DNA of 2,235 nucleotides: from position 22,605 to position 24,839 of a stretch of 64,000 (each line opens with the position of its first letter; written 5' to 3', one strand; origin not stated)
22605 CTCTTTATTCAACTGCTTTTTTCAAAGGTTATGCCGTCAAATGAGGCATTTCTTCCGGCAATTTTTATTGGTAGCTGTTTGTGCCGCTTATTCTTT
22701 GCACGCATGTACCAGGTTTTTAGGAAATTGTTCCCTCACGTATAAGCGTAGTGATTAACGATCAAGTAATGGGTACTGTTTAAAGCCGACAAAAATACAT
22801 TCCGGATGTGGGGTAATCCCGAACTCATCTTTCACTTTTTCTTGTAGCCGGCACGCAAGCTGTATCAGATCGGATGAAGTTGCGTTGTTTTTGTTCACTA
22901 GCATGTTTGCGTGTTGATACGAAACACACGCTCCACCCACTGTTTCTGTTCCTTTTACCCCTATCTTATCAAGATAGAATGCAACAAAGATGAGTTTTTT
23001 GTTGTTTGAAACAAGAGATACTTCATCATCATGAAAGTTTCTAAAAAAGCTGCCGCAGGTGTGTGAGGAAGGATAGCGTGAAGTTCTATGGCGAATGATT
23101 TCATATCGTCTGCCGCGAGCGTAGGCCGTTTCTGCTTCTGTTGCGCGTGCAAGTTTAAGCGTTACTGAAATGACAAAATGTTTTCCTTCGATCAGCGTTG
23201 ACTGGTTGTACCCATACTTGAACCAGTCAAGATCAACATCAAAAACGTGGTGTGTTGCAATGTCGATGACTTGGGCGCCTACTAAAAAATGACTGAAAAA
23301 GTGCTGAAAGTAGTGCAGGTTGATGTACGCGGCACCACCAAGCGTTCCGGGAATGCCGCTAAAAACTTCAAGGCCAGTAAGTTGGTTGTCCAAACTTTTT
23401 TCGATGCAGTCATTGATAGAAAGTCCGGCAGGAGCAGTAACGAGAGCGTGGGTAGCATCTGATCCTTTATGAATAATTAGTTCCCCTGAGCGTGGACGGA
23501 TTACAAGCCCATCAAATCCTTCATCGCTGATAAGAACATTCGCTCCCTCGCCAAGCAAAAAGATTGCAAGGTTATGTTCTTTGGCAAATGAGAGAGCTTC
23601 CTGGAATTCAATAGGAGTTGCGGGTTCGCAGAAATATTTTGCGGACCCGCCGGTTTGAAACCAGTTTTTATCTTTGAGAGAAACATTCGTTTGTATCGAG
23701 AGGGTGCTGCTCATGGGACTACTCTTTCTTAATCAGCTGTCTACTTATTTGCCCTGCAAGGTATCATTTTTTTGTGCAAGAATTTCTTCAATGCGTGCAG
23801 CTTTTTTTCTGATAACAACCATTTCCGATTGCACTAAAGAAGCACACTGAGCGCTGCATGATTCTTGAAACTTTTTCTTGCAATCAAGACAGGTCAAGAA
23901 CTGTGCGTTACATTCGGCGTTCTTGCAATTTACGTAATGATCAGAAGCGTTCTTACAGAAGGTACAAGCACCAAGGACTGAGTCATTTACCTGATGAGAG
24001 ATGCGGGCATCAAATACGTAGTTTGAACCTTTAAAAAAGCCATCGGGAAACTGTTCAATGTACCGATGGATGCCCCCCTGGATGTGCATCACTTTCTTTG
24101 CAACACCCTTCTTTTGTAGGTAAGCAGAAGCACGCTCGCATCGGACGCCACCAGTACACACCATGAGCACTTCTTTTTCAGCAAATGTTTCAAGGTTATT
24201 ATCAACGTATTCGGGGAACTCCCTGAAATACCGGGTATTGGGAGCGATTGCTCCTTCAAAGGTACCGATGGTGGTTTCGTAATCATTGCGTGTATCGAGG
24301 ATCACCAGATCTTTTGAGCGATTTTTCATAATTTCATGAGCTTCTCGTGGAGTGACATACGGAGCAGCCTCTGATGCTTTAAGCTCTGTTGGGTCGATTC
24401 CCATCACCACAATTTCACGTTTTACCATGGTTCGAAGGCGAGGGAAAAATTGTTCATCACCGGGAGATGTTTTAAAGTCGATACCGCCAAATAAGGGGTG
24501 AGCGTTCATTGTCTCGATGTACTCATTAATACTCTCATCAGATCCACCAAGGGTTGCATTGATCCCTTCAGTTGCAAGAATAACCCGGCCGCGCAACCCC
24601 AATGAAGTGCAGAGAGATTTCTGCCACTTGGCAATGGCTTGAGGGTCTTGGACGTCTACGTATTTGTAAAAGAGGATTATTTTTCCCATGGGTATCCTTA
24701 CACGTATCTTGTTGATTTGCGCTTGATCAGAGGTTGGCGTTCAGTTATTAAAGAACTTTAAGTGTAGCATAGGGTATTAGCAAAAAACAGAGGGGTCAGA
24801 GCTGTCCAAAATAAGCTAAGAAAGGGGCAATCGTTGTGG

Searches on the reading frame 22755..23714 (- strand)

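Call 54: search_protein_families(library=pfam, proteins=[window:22755-23714:-], max_evalue=0.00001)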
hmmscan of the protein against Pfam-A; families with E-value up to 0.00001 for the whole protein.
window:22755-23714:- (319 aa): 2 families
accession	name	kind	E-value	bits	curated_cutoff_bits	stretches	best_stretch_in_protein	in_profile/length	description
PF02873.21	MurB_C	-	2.2e-18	66.7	27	1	205-308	8-98/99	UDP-N-acetylenolpyruvoylglucosamine reductase, C-terminal domain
PF01565.28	FAD_binding_4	-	1.2e-11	44.9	26.4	1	26-157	2-135/139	FAD binding domain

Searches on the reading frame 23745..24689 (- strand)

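Call 55: search_protein_families(library=pfam, proteins=[window:23745-24689:-], max_evalue=0.00001)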
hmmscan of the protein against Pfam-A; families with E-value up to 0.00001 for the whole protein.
window:23745-24689:- (314 aa): 3 families
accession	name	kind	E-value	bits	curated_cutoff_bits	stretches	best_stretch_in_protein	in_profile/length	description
PF17773.7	UPF0176_N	-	1.3e-26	93.2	26.2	1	3-93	2-92/92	UPF0176 acylphosphatase like domain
PF12368.13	Rhodanese_C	-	8.7e-19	68.1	26.9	1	220-283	1-66/66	Rhodanase C-terminal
PF00581.25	Rhodanese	-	5.8e-07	30.3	22.2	1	117-211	5-100/102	Rhodanese-like domain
